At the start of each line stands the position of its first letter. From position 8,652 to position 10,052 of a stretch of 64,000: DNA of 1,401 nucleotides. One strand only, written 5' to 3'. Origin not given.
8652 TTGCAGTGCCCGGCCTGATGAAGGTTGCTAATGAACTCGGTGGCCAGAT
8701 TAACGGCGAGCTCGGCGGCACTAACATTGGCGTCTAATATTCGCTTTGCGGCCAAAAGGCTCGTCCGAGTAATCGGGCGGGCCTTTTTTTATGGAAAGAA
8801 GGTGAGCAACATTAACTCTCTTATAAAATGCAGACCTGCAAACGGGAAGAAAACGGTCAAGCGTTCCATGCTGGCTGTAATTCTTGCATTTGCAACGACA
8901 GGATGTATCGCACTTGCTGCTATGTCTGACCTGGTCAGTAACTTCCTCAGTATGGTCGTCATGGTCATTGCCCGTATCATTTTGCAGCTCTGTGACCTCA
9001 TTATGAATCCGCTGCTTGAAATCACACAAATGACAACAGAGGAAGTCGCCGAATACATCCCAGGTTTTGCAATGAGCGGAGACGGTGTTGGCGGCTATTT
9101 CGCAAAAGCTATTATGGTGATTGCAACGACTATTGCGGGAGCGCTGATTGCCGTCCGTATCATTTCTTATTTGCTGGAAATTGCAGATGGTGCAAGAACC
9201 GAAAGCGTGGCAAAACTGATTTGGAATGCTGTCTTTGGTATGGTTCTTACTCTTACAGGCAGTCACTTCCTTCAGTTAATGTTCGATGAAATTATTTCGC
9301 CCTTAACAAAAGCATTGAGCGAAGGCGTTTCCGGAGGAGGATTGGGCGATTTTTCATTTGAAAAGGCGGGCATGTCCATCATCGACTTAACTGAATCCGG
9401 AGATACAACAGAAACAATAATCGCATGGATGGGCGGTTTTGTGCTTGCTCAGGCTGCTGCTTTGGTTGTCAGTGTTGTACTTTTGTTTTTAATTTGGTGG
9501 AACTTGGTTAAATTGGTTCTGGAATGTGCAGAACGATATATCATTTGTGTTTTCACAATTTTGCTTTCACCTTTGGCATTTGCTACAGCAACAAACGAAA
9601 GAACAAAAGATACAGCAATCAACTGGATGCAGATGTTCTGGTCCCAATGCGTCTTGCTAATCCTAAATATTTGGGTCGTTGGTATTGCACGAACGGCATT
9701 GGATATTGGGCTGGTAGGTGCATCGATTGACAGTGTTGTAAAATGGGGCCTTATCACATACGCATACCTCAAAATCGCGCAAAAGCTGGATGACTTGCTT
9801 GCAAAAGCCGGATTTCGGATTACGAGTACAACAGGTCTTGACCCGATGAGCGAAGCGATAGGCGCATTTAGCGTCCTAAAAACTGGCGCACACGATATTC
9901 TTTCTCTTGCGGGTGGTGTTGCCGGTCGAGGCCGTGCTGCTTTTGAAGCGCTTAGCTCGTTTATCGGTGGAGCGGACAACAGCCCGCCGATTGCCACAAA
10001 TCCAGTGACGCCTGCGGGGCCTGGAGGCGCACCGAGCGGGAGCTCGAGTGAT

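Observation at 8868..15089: VirB6-like T4SS channel protein carrying an enormous (~1,700 aa) low-complexity tail with proline-rich and acidic tandem repeats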

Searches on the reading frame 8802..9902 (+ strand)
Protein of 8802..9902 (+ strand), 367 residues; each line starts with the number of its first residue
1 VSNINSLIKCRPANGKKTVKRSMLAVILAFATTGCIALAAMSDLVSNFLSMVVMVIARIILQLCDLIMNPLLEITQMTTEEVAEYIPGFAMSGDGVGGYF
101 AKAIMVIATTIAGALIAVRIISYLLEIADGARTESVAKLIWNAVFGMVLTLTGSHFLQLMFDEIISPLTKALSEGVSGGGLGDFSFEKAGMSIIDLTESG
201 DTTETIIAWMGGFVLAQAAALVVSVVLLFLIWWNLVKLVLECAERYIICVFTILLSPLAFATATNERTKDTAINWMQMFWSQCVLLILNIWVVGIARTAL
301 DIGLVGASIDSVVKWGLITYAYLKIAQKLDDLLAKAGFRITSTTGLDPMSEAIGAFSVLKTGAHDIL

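Call 38: search_protein_representatives(alignment_id=A2)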
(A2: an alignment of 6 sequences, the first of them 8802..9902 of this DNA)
Query: 6 sequences, 335 profile positions. Proteins with E-value up to 0.001 (for the whole library): 1405; up to 1e-10: 655; up to 1e-30: 37. The best 150 are listed.
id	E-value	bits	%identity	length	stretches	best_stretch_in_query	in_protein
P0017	7.8e-163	558.2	-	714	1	11-334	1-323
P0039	1.8e-162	557.0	-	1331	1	2-334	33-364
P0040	2.8e-161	553.1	-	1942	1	2-334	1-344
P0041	7.0e-160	548.5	-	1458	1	6-332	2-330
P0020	4.3e-156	536.1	-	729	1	15-332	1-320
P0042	3.4e-154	529.8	-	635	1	7-334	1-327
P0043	2.0e-149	514.1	-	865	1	1-333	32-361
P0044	1.7e-138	478.2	-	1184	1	11-331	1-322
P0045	1.2e-128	445.8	-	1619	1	1-333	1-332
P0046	7.7e-113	393.8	-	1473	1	4-332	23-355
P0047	5.5e-110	384.5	-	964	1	2-332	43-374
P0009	1.3e-109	383.2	-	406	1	2-246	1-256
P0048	7.9e-108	377.4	-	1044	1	4-331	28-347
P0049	7.6e-104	364.3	-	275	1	85-332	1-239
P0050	8.7e-99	347.7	-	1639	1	1-328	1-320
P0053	1.7e-78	281.0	-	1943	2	135-333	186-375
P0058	4.5e-54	200.7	-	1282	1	22-333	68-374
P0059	6.5e-52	193.6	-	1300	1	12-327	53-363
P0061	9.9e-50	186.4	-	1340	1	15-314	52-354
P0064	6.4e-40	154.1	-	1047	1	2-321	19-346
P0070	2.8e-32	129.0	-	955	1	5-327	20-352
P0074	1.2e-27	113.8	-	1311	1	4-313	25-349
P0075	1.8e-27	113.2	-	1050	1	4-323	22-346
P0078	8.9e-27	110.9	-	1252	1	7-332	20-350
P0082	1.8e-25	106.7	-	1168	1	2-329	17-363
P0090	6.1e-24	101.6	-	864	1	165-322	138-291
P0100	1.3e-22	97.3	-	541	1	97-313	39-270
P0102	2.8e-22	96.2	-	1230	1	17-323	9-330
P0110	7.0e-22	94.8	-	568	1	139-330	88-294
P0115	1.7e-21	93.5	-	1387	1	27-319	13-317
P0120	3.8e-21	92.4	-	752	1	78-324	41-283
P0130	1.1e-20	90.9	-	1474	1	40-328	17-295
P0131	1.3e-20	90.7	-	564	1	182-331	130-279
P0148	5.7e-20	88.6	-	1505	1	68-322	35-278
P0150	7.1e-20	88.3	-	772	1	189-330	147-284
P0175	5.5e-19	85.3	-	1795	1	93-332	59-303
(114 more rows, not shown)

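Call 40: search_protein_families(library=pfam, proteins=[P0058, P0064, P0070, P0075, P0090, P0100, P0110, P0120, P0131, P0150], max_evalue=0.1)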
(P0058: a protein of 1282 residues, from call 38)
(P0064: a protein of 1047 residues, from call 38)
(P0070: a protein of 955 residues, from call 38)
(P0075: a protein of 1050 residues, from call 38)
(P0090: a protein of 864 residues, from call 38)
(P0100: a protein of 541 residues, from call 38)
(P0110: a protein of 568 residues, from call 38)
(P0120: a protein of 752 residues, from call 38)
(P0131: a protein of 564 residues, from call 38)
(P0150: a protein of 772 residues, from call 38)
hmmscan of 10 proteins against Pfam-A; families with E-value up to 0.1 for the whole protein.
P0058 (1282 aa): 0 families

P0064 (1047 aa): 1 family
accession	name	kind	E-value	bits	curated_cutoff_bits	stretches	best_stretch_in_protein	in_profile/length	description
PF18850.6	LPD30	-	0.07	13.8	27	0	605-668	25-87/120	Large polyvalent protein associated domain 30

P0070 (955 aa): 0 families

P0075 (1050 aa): 1 family
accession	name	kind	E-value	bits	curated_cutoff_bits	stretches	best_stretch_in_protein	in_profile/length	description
PF04610.19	TrbL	-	0.005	17.1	25.9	1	106-301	3-190/215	TrbL/VirB6 plasmid conjugal transfer protein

P0090 (864 aa): 0 families

P0100 (541 aa): 0 families

P0110 (568 aa): 0 families

P0120 (752 aa): 0 families

P0131 (564 aa): 2 families
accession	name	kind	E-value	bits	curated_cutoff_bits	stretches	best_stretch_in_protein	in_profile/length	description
PF19597.4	TrbL_4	-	0.00021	21.2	27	1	32-255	42-253/276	Conjugal transfer protein TrbL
PF04610.19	TrbL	-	0.013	15.7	25.9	1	76-231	29-199/215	TrbL/VirB6 plasmid conjugal transfer protein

P0150 (772 aa): 1 family
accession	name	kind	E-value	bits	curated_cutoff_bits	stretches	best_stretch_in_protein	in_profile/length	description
PF19597.4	TrbL_4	-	2e-07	31.1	27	1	41-284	44-271/276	Conjugal transfer protein TrbL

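Call 41: search_protein_families(library=ncbifam, proteins=[P0058, P0064, P0070, P0075, P0090, P0100, P0110, P0120, P0131, P0150], max_evalue=0.1)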
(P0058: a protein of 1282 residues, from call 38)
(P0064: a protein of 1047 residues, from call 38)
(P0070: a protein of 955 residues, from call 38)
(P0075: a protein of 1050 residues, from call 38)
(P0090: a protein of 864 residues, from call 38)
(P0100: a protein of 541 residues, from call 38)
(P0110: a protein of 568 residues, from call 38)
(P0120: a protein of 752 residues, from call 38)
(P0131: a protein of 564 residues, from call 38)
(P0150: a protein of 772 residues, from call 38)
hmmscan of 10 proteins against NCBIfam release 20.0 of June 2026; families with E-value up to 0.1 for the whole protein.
P0058 (1282 aa): 0 families

P0064 (1047 aa): 1 family
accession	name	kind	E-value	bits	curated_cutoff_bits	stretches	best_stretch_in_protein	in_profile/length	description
NF050032.1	Rv1733c_fam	subfamily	0.077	12.9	80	0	569-665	58-148/180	Rv1733c family protein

P0070 (955 aa): 0 families

P0075 (1050 aa): 0 families

P0090 (864 aa): 0 families

P0100 (541 aa): 0 families

P0110 (568 aa): 3 families
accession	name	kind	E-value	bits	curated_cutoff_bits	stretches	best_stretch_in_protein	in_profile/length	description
NF045889.1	ICE_Mbov_0396_TM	equivalog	0.0025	17.3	70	1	41-236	50-256/306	Mbov_0396 family ICE element transmembrane protein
NF045848.1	MMCAP2_0566_fam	domain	0.054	12.8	90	0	40-238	51-268/322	MMCAP2_0566 family conjugal transfer protein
NF006837.0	PRK09357.1-2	equivalog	0.098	11.2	575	0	440-514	300-373/428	dihydroorotase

P0120 (752 aa): 0 families

P0131 (564 aa): 2 families
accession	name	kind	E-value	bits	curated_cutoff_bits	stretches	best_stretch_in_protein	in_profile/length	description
NF045848.1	MMCAP2_0566_fam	domain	0.0028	17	90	1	131-221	187-272/322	MMCAP2_0566 family conjugal transfer protein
NF045889.1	ICE_Mbov_0396_TM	equivalog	0.0055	16.2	70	1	134-227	175-268/306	Mbov_0396 family ICE element transmembrane protein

P0150 (772 aa): 0 families

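Call 44: find_homologous_proteins(query=A3, max_evalue=0.00001)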
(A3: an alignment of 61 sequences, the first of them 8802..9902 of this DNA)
Query A3 (61 sequences) (367 aa, profile of the alignment): 4842 proteins with E <= 0.00001 among 8000 candidates; the best 120 are listed.
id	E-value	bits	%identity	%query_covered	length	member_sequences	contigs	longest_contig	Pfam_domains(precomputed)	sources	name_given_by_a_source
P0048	1.2e-181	625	40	89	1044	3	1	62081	-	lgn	-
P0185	1.4e-179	618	54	97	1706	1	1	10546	-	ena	-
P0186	1.6e-179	618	55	97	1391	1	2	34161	-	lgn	-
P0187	2.6e-179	617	54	97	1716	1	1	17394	-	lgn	-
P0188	4.2e-179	616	55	97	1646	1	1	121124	-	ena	-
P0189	5.1e-179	616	55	97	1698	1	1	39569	-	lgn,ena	-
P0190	7.4e-179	615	55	97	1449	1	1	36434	-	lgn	-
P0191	7.7e-179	615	55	93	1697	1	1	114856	-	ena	-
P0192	8.0e-179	615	55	97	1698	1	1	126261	-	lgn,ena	-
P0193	8.0e-179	615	55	97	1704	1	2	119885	-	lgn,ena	-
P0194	8.8e-179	615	54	97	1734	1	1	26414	-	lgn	-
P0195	8.8e-179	615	55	97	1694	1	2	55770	-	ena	-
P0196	1.0e-178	615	55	97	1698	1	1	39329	-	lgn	-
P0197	1.1e-178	615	55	97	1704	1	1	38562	-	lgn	-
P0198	1.2e-178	615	55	97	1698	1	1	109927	-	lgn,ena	-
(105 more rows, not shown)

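Call 45: predict_structure(alignment_id=A3)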
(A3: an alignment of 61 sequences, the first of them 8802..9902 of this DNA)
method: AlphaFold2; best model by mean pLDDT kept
length: 367 residues; sequences in the alignment: 61
mean_pLDDT: 84.4   pTM: 0.75
mean pLDDT of the five models: 84.4, 83.3, 81.8, 81.1, 80.6
residues with pLDDT >= 90: 186; 70-90: 121; 50-70: 49; < 50: 11
segments of 3 or more residues with pLDDT < 50: 1-3, 197-202
pLDDT, mean of each block of 10 residues (from residue 1): 52 56 76 64 80 86 90 91 91 88 96 97 96 94 97 96 91 78 80 64 54 72 89 93 94 96 96 95 93 92 86 94 94 87 69 83 71
secondary structure, 60 per line:
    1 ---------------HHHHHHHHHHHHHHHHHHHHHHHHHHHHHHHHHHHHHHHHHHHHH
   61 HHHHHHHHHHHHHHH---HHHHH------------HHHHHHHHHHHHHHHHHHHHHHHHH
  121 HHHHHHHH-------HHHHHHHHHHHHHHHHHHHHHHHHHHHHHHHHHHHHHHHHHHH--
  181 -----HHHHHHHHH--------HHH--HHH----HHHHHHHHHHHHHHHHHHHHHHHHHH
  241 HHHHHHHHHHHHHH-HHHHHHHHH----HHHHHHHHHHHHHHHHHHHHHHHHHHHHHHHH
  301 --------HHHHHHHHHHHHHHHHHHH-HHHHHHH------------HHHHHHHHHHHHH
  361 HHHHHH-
elements in order: H16-75 H79-83 H96-128 H136-178 H186-194 H215-254 H256-264 H269-300 H309-327 H329-335 H348-366

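Call 57: search_protein_families(library=pfam, proteins=[P0045, P0046, P0053, P0059, P0061, P0130], max_evalue=0.01)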
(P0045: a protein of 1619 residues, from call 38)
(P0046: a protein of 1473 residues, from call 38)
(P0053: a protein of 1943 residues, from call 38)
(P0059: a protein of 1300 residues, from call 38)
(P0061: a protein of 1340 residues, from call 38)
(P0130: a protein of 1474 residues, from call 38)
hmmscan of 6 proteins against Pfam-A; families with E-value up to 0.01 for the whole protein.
P0045 (1619 aa): 0 families

P0046 (1473 aa): 0 families

P0053 (1943 aa): 0 families

P0059 (1300 aa): 0 families

P0061 (1340 aa): 0 families

P0130 (1474 aa): 1 family
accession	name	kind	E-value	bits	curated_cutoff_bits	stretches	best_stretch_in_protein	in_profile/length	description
PF13670.12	PepSY_2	-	0.00017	22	24.3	1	661-703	31-74/83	Peptidase propeptide and YPEB domain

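Call 58: search_protein_families(library=pfam, proteins=[P0148, P0175, P0115, P0102, P0078, P0082, P0074], max_evalue=0.01)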
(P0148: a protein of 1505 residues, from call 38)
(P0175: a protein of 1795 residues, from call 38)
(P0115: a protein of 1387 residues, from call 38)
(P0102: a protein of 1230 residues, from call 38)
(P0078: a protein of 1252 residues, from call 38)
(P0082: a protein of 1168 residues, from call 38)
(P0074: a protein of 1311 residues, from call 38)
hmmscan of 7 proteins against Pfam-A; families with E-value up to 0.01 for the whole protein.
P0148 (1505 aa): 0 families

P0175 (1795 aa): 0 families

P0115 (1387 aa): 0 families

P0102 (1230 aa): 0 families

P0078 (1252 aa): 0 families

P0082 (1168 aa): 0 families

P0074 (1311 aa): 0 families

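Call 78: search_dna_similar(query=window:8802-9902:+, collection=plasmids, mode=protein, max_evalue=0.001, max_rows=25)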
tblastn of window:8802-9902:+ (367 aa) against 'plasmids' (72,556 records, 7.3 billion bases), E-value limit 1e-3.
Records with a match: 2; places in all: 2; records where one place covers at least 80% of the query: 0.
Best place of each record, by identity: <60% 2.
By first word of the organism name: Vescimonas 1; Subdoligranulum 1.
By predicted mobility (MOB-suite, as given by PLSDB): non-mobilizable 2.
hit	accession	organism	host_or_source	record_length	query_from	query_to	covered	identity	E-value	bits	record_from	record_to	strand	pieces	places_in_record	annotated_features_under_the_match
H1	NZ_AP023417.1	Vescimonas fastidiosa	Homo sapiens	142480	233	345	31%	25.6%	2e-5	54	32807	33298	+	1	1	hypothetical protein (x2)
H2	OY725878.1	Subdoligranulum variabile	-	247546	233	291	16%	35.6%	8e-4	49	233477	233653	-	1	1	record has no annotation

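Call 79: get_annotated_region(hit=H1, flank=9000)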
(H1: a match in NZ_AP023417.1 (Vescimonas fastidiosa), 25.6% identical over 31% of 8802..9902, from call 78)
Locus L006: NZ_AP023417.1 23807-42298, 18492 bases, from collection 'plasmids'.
description: Vescimonas fastidiosa strain MM35 plasmid pMM35_02
organism: Vescimonas fastidiosa (NCBI taxid 2714353)
taxonomy: Bacteria; Bacillota; Clostridia; Eubacteriales; Oscillospiraceae; Vescimonas; Vescimonas fastidiosa
host: -; source: Homo sapiens; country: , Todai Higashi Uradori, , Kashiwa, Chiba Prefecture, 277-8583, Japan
typing (MOB-suite, as given by PLSDB): non-mobilizable
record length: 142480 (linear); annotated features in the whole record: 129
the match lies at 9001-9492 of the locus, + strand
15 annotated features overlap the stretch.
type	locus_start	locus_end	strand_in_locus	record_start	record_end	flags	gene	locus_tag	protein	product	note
CDS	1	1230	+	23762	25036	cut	-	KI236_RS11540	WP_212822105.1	adenylosuccinate synthase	GO:0006164 - purine nucleotide biosynthetic process [Evidence IEA]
CDS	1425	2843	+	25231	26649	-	purB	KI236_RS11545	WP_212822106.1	adenylosuccinate lyase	GO:0009152 - purine ribonucleotide biosynthetic process [Evidence IEA]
CDS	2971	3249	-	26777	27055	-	-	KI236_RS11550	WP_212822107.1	hypothetical protein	-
CDS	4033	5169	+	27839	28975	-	-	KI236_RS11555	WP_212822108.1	helix-turn-helix domain-containing protein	-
CDS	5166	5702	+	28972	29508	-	-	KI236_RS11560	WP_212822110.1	hypothetical protein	-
CDS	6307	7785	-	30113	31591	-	-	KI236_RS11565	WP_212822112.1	hypothetical protein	-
CDS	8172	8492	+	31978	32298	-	-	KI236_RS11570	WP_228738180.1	fimbrial protein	-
CDS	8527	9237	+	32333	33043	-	-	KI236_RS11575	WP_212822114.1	hypothetical protein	-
CDS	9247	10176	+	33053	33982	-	-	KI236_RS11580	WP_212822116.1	hypothetical protein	-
CDS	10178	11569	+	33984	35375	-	-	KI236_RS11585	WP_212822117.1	C39 family peptidase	-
CDS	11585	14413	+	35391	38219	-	-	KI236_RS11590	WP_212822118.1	PrgI family protein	-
CDS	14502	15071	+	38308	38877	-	-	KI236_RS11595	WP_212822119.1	DUF5697 family protein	-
CDS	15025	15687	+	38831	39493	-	-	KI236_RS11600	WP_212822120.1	DUF6100 family protein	-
CDS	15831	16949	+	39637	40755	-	-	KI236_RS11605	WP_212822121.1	hypothetical protein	-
CDS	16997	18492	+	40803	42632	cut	-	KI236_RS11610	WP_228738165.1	VirD4-like conjugal transfer protein, CD1115 family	-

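Call 83: fold_search(model_id=the predicted structure, library=pdb)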
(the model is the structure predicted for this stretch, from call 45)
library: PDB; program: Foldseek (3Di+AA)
matches with E <= 10: 342; with E <= 0.001: 0
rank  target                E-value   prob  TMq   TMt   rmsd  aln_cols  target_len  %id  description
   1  7o3v_J                1.7e-02  1.00  0.38  0.48   7.3       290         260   16  Stalk complex structure (TrwJ/VirB5-TrwI/VirB6) from the fully-assembled R388 type IV secretion system determined by c (released 2022-06-22)
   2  8rt9_F                1.8e-02  1.00  0.35  0.44   8.5       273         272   15  Stalk complex full-length structure (TrwJ/VirB5-TrwI/VirB6) from the fully-assembled R388 type IV secretion system det (released 2024-06-19)
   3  7o3v_F                1.9e-02  1.00  0.36  0.48   7.6       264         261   15  Stalk complex structure (TrwJ/VirB5-TrwI/VirB6) from the fully-assembled R388 type IV secretion system determined by c (released 2022-06-22)
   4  7o3v_G                2.2e-02  1.00  0.34  0.45   7.7       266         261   15  Stalk complex structure (TrwJ/VirB5-TrwI/VirB6) from the fully-assembled R388 type IV secretion system determined by c (released 2022-06-22)
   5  8rtd_L                2.8e-02  1.00  0.35  0.44   8.4       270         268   14  Stalk-Arches-IMC structure from the fully-assembled R388 type IV secretion system determined by cryo-EM. (released 2024-06-19)
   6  8rtd_H                6.9e-02  1.00  0.33  0.50  10.2       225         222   15  Stalk-Arches-IMC structure from the fully-assembled R388 type IV secretion system determined by cryo-EM. (released 2024-06-19)
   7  8rtd_I                1.8e-01  0.99  0.33  0.52  10.2       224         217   14  Stalk-Arches-IMC structure from the fully-assembled R388 type IV secretion system determined by cryo-EM. (released 2024-06-19)
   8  9a69_B                2.4e-01  0.20  0.15  0.09  66.6       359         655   14  Integrative model of MCPB-MCPC by crosslinking MS and deep learning (released 2024-09-18)
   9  3o1i_A                3.9e-01  0.23  0.19  0.23  32.6       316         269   10  Crystal Structure of the TorS sensor domain - TorT complex in the absence of ligand (released 2011-12-21)
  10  7udn_B                4.0e-01  0.18  0.14  0.18  29.0       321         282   10  Crystal structure of designed helical repeat protein RPB_PLP1_R6 in alternative conformation 2 (released 2023-03-22)
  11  7n6g_3R               4.2e-01  0.30  0.21  0.21  54.6       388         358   11  C1 of central pair (released 2022-05-18)
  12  7sqc_1K               4.6e-01  0.18  0.16  0.17  53.9       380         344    9  Ciliary C1 central pair apparatus isolated from Chlamydomonas reinhardtii (released 2022-04-13)
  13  7sqc_1J               5.2e-01  0.20  0.18  0.19  54.4       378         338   10  Ciliary C1 central pair apparatus isolated from Chlamydomonas reinhardtii (released 2022-04-13)
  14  5c5b_B                5.2e-01  0.12  0.11  0.11  29.3       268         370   12  Crystal Structure of Human APPL BAR-PH Heterodimer (released 2016-06-22)
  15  3i9y                  5.7e-01  0.23  0.18  0.26  30.2       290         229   12  Crystal structure of the V. parahaemolyticus histidine kinase sensor TorS sensor domain (released 2009-10-06)
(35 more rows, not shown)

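Call 93: search_dna_similar(query=P0150, collection=plasmids, mode=protein, max_evalue=0.00001, max_rows=15)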
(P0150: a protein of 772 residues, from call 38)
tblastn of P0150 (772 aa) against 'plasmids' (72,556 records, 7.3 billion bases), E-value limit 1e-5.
Records with a match: 2; places in all: 3; records where one place covers at least 80% of the query: 0.
Best place of each record, by identity: <60% 2.
By first word of the organism name: Vescimonas 1; Subdoligranulum 1.
By predicted mobility (MOB-suite, as given by PLSDB): non-mobilizable 2.
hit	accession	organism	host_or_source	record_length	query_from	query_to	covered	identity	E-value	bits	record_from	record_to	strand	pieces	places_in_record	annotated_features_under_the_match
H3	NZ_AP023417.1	Vescimonas fastidiosa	Homo sapiens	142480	36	232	26%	36.5%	2e-28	130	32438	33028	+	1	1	hypothetical protein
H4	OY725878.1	Subdoligranulum variabile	-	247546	36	232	26%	36.5%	6e-27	125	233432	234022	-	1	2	record has no annotation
